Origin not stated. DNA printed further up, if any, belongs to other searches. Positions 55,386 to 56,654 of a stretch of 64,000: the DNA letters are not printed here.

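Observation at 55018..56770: An AT-rich sulfotransferase gene bracketed by three MITE-like elements is inserted between two maf genes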

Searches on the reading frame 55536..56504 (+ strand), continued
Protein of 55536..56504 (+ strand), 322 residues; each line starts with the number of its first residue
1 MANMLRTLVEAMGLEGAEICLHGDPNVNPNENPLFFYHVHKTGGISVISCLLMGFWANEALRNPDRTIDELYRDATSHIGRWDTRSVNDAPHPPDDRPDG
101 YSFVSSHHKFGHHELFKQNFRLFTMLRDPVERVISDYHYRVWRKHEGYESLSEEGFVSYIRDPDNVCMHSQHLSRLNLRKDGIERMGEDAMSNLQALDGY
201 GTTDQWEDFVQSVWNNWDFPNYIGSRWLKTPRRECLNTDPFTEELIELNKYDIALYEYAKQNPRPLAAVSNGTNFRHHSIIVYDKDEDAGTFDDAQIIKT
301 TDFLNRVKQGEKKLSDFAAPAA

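Call 52: predict_structure(alignment_id=A2)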
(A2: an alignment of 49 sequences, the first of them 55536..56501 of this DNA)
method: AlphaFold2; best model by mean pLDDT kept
length: 322 residues; sequences in the alignment: 49
mean_pLDDT: 92.8   pTM: 0.91
mean pLDDT of the five models: 92.8, 92.2, 91.9, 91.7, 90.8
residues with pLDDT >= 90: 267; 70-90: 42; 50-70: 12; < 50: 1
segments of 3 or more residues with pLDDT < 50: none
pLDDT, mean of each block of 10 residues (from residue 1): 87 95 90 96 93 95 95 94 95 91 97 97 98 95 87 97 98 98 98 98 95 94 85 87 98 99 93 92 76 83 96 87 46
secondary structure, 60 per line:
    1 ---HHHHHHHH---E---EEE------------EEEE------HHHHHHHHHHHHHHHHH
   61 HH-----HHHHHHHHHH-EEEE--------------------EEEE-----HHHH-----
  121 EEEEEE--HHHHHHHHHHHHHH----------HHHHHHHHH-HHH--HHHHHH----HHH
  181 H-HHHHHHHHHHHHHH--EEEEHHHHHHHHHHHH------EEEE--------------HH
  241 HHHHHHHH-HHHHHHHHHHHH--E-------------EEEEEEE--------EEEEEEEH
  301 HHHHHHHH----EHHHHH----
elements in order: H4-11 E19-21 E34-37 H44-62 H68-77 E79-82 E103-106 H112-115 E121-126 H129-142 H153-161 H168-173 H178-181 H183-196 E199-202 H203-214 E221-224 H239-248 H250-261 E278-284 E293-299 H300-308 H314-318

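Call 55: fold_search(model_id=the predicted structure, library=pdb)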
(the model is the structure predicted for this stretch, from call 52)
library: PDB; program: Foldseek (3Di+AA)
matches with E <= 10: 435; with E <= 0.001: 7
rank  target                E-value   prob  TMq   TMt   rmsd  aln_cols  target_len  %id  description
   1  5t03_B                7.4e-06  1.00  0.41  0.22   8.5       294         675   17  Crystal structure of heparan sulfate 6-O-sulfotransferase with bound PAP and glucuronic acid containing hexasaccharide (released 2017-02-01)
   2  4ndz_A                1.3e-05  1.00  0.45  0.50   6.3       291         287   16  Structure of Maltose Binding Protein fusion to 2-O-Sulfotransferase with bound heptasaccharide and PAP (released 2014-03-19)
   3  5t05_B                2.0e-05  1.00  0.41  0.22   9.3       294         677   17  Crystal structure of heparan sulfate 6-O-sulfotransferase with bound PAP and IdoA2S containing hexasaccharide substrat (released 2017-02-01)
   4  5t03_A                2.1e-05  1.00  0.43  0.23   8.4       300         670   18  Crystal structure of heparan sulfate 6-O-sulfotransferase with bound PAP and glucuronic acid containing hexasaccharide (released 2017-02-01)
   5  4ndz_C                3.2e-05  1.00  0.37  0.20   8.3       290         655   14  Structure of Maltose Binding Protein fusion to 2-O-Sulfotransferase with bound heptasaccharide and PAP (released 2014-03-19)
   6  4ndz_B                3.8e-05  1.00  0.39  0.21   7.8       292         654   14  Structure of Maltose Binding Protein fusion to 2-O-Sulfotransferase with bound heptasaccharide and PAP (released 2014-03-19)
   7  3f5f_A                5.8e-05  1.00  0.48  0.26  11.8       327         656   15  Crystal structure of heparan sulfate 2-O-sulfotransferase from gallus gallus as a maltose binding protein fusion. (released 2008-12-16)
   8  3rnl                  1.2e-03  0.99  0.35  0.43   8.0       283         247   13  Crystal Structure of Sulfotransferase from Alicyclobacillus acidocaldarius (released 2011-06-29)
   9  22ga_A                2.0e-03  0.89  0.30  0.30  19.9       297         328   10  Crystal structure of sorghum sulfotransferase LGS1 reveals sulfation-assisted BC-ring formation in strigolactone biosy (released 2026-02-04)
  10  22ga_B                2.8e-03  0.66  0.28  0.28  24.7       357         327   11  Crystal structure of sorghum sulfotransferase LGS1 reveals sulfation-assisted BC-ring formation in strigolactone biosy (released 2026-02-04)
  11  7eov                  4.2e-03  0.66  0.27  0.30  16.7       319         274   14  Crystal structure of mouse cytosolic sulfotransferase mSULT2A8 in complex with PAP and cholic acid (released 2021-05-05)
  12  7d1x_B                6.0e-03  0.66  0.26  0.32  15.3       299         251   12  Crystal structure of 7-alpha-hydroxyl bile acid sulfotransferase (Sult2a8) (released 2021-09-22)
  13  1ov4                  6.0e-03  0.60  0.26  0.31  16.1       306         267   11  Crystal structure of human DHEA-ST complexed with androsterone (released 2004-02-17)
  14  4ifb_B                6.4e-03  0.72  0.20  0.23  16.0       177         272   14  Crystal structure of SULT 2A1 LLGG mutant with PAPS (released 2013-02-06)
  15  1q1z                  6.8e-03  0.87  0.25  0.27  10.3       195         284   16  Crystal structure of human cholesterol sulfotransferase (SULT2B1b) in the presence of PAP (released 2003-11-11)
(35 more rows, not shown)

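Call 60: find_related_loci(query=A4, collection=metagenome_contigs, flank=10000)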
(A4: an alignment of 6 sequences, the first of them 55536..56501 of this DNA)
Query A4 (322 aa) in metagenome_contigs; peptide patterns used: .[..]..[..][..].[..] (x = any residue, [..] = any of these).
500 stretches matched a pattern; 2 encode a relative of the query (tblastn E <= 1e-3); 2 distinct loci.
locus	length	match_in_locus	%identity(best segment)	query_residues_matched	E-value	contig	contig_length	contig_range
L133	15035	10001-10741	34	3-264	4e-45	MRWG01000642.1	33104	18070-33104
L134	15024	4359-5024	30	33-264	3e-19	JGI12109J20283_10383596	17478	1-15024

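Call 62: search_protein_families(library=pfam, proteins=[L134:262-1428:+, L134:381-1739:+, L134:1961-3103:-, L134:2723-3475:+, L134:4104-5189:+, L134:5215-5943:+, L134:6547-7365:-, L134:7634-9868:+, L134:9822-13538:-, L134:5828-6415:+], max_evalue=0.0001)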
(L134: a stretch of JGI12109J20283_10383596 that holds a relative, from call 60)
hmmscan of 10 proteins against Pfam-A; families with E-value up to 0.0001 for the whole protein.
L134:262-1428:+ (388 aa): 4 families
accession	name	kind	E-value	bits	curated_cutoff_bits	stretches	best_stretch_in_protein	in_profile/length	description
PF14815.12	NUDIX_4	-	8.2e-24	84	35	1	253-364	1-112/113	NUDIX domain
PF00730.31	HhH-GPD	-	2.3e-20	73.4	26.2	1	57-186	2-102/108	HhH-GPD superfamily base excision DNA repair protein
PF00633.29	HHH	-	1.1e-06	28.6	24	1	121-147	2-28/30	Helix-hairpin-helix motif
PF10576.14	EndIII_4Fe-2S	-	6.3e-05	23.6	20.5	0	211-227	1-17/17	Iron-sulfur binding domain of endonuclease III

L134:381-1739:+ (452 aa): 0 families

L134:1961-3103:- (380 aa): 1 family
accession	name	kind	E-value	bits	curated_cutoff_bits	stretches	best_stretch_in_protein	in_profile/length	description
PF00293.34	NUDIX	-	9.8e-09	35.8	21.1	1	224-345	4-119/134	NUDIX domain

L134:2723-3475:+ (250 aa): 5 families
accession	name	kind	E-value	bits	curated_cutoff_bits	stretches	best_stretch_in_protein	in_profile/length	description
PF13561.12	adh_short_C2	-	9.5e-50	169.8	27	1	15-246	3-234/236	Enoyl-(Acyl carrier protein) reductase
PF00106.31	adh_short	-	2.2e-43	148.5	26.6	1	9-197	3-191/195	short chain dehydrogenase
PF08659.16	KR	-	2e-11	44.6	22.6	1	9-171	3-165/180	KR domain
PF23441.1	SDR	-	6.6e-08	32.7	27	1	81-195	90-201/258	SDR-like rossmann domain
PF08643.16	DUF1776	-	8.6e-05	22.5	25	0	97-196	107-208/294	Fungal family of unknown function (DUF1776)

L134:4104-5189:+ (361 aa): 0 families

L134:5215-5943:+ (242 aa): 0 families

L134:6547-7365:- (272 aa): 3 families
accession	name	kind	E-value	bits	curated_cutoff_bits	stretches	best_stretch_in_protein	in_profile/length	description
PF13672.11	PP2C_2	-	3.4e-15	56.6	24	1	21-210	10-189/209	Protein phosphatase 2C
PF00481.26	PP2C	-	2.1e-13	50.9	20.3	1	29-140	30-142/255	Protein phosphatase 2C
PF07228.17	SpoIIE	-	4.4e-05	23.9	25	0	37-238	8-189/192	Stage II sporulation protein E (SpoIIE)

L134:7634-9868:+ (744 aa): 0 families

L134:9822-13538:- (1238 aa): 4 families
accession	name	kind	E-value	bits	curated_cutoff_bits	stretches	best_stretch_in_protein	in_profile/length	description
PF14331.11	IcmF-related_N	-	1.3e-92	310.2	25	1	199-457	3-257/259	IcmF-related N-terminal domain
PF06761.17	IcmF-related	-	2e-87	294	27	1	517-818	1-308/308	Intracellular multiplication and human macrophage-killing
PF06744.18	IcmF_C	-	4.3e-30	104.4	26.7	1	1115-1219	1-106/106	Type VI secretion protein IcmF C2-like domain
PF21070.2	IcmF_helical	-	2e-06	28.4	24.1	1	1007-1107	4-104/106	Type VI secretion protein IcmF helical domain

L134:5828-6415:+ (195 aa): 0 families

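Call 86: list_cluster_members(proteins=[P0001, P0160])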
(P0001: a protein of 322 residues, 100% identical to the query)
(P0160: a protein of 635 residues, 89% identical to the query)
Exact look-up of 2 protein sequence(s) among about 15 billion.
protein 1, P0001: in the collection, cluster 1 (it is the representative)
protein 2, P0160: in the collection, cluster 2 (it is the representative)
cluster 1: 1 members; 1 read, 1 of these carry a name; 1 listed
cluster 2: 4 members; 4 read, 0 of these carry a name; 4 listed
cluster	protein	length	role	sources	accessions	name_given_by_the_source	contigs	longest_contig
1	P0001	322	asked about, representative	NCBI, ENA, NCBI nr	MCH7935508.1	MAG: sulfotransferase family 2 domain-containing protein [Proteobacteria bacterium] | sulfotransferase family 2 domain-containing protein [Pseudomonadota bacterium]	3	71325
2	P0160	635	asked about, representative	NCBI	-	-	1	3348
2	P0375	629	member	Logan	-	-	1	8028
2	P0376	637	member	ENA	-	-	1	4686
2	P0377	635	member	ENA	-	-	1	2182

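Call 87: find_encoding_contigs(protein=P0375, flank=8000, max_places=3)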
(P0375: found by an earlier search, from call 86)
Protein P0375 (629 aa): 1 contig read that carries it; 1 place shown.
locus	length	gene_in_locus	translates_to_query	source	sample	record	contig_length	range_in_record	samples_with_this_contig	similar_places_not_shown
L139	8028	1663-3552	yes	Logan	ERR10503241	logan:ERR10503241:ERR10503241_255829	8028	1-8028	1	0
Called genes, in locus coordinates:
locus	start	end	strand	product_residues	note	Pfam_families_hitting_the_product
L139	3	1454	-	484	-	?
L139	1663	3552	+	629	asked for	PF20157:Maf_flag10_N, PF01973:MptE-like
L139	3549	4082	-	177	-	PF13302:Acetyltransf_3, PF00583:Acetyltransf_1, PF13523:Acetyltransf_8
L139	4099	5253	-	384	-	-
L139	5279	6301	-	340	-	PF01408:GFO_IDH_MocA, PF22725:GFO_IDH_MocA_C3, PF02894:GFO_IDH_MocA_C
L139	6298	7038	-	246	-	PF02348:CTP_transf_3, PF12804:NTP_transf_3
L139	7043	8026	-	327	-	?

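Call 88: find_encoding_contigs(protein=P0376, flank=8000, max_places=3)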
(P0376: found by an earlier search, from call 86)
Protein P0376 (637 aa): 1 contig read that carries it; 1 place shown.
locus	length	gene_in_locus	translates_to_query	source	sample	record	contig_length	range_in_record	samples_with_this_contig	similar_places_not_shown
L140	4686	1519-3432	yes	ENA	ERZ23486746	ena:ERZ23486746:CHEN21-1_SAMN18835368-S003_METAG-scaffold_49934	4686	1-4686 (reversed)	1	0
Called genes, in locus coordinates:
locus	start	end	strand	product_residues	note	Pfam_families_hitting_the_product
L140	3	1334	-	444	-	?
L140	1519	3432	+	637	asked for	PF20157:Maf_flag10_N, PF01973:MptE-like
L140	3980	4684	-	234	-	?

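Call 98: search_protein_families(library=ncbifam, proteins=[window:55536-56501:+], max_evalue=0.001)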
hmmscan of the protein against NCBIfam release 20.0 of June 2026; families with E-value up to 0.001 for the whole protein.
window:55536-56501:+ (322 aa): 0 families

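Call 107: search_dna_similar(query=window:55536-56501:+, collection=plasmids, mode=protein, max_evalue=0.001, max_rows=15)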
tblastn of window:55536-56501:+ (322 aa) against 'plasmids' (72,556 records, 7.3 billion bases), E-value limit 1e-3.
Records with a match: 29; places in all: 30; records where one place covers at least 80% of the query: 0.
Best place of each record, by identity: <60% 29.
By first word of the organism name: Priestia 28; Bacillus 1.
By predicted mobility (MOB-suite, as given by PLSDB): non-mobilizable 25; mobilizable 4.
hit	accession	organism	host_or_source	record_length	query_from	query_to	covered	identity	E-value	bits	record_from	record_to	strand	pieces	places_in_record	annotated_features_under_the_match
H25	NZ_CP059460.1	Priestia megaterium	Prokaryotes,soil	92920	21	262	75%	25.4%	7e-9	65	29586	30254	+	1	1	sulfotransferase family 2 domain-containing protein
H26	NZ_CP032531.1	Priestia megaterium NCT-2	contaminated soil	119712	21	262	75%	25.4%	9e-9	64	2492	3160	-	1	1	sulfotransferase family 2 domain-containing protein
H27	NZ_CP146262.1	Priestia megaterium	Nicotiana tabacum L.,Cell ...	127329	21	262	75%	25.4%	9e-9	64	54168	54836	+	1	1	sulfotransferase family 2 domain-containing protein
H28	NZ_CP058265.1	Priestia megaterium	cell culture,potash salt dump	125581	34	262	71%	26.4%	1e-9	67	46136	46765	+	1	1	sulfotransferase family 2 domain-containing protein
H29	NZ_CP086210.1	Priestia sp. J2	single cell,Peanut field soil,Peanut ...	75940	20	262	75%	24.6%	2e-8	63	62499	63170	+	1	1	sulfotransferase family 2 domain-containing protein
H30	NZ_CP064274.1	Priestia megaterium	cell culture,Zoo anteater area soil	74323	20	262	75%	24.6%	3e-8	62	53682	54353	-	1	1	sulfotransferase family 2 domain-containing protein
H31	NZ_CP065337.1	Priestia megaterium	maize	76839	20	262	75%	24.6%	5e-8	62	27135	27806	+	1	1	sulfotransferase family 2 domain-containing protein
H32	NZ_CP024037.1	Priestia aryabhattai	single cell,enriched culture of compost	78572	20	262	75%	24.6%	5e-8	62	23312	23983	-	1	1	sulfotransferase family 2 domain-containing protein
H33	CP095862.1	Bacillus sp. H8-1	Lettuce,cell culture,soil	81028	20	262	75%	24.6%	5e-8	62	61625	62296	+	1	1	sulfotransferase family protein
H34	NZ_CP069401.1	Priestia megaterium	Homo sapiens,Pure culture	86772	20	262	75%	24.6%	5e-8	62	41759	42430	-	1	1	sulfotransferase family 2 domain-containing protein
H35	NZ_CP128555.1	Priestia aryabhattai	seagrass,mixed culture,rhizosphere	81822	20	262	75%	24.2%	7e-8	61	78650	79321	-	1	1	sulfotransferase family 2 domain-containing protein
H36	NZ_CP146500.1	Priestia aryabhattai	Pure isolate,soil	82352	20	262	75%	24.2%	7e-8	61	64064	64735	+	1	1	sulfotransferase family 2 domain-containing protein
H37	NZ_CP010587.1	Priestia megaterium Q3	-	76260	20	262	75%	24.2%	2e-7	60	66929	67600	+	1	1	sulfotransferase family 2 domain-containing protein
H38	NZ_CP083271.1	Priestia aryabhattai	cell culture,mangrove sediment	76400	20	262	75%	24.2%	2e-7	60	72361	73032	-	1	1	sulfotransferase family 2 domain-containing protein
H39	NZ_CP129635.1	Priestia aryabhattai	bacterial culture,soil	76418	20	262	75%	24.2%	2e-7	60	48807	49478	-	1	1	sulfotransferase family 2 domain-containing protein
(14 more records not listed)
